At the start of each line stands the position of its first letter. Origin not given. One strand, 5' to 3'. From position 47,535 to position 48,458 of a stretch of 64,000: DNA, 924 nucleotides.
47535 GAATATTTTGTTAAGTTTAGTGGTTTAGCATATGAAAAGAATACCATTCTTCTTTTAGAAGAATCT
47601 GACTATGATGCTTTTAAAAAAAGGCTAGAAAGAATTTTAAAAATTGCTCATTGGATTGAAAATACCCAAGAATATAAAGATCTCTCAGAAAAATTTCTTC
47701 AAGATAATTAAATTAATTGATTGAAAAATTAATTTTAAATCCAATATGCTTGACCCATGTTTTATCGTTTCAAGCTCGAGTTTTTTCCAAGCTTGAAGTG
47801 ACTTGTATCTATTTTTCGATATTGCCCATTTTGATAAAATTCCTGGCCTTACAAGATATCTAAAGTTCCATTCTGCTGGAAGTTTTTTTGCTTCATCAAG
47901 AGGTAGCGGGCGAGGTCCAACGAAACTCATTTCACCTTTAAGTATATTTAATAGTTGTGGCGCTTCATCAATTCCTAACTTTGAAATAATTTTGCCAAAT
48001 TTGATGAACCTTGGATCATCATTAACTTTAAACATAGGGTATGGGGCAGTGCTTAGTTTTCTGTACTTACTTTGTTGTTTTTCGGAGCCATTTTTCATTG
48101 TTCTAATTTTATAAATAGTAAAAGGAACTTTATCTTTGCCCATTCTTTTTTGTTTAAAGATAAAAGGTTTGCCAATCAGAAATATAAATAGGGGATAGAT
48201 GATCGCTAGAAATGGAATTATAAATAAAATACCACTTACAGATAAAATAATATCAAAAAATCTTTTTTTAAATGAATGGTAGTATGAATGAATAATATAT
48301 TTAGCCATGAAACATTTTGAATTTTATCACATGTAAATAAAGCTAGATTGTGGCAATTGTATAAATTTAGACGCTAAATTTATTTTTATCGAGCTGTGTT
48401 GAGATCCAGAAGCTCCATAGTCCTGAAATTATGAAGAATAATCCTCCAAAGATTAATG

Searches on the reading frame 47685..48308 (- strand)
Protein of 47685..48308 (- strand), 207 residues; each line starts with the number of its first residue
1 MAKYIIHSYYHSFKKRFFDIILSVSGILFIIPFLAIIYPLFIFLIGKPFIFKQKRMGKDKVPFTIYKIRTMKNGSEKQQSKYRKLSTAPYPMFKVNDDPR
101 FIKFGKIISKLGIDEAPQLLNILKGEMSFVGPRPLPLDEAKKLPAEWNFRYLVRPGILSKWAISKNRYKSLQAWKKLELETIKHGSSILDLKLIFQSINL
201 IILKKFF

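Call 51: search_protein_families(library=pfam, proteins=[window:47685-48308:-], max_evalue=0.001)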
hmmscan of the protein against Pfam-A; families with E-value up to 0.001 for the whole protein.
window:47685-48308:- (207 aa): 1 family
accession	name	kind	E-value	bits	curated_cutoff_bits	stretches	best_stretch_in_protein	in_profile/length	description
PF02397.22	Bac_transf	-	3.6e-47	160.7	27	1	15-201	1-177/179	Bacterial sugar transferase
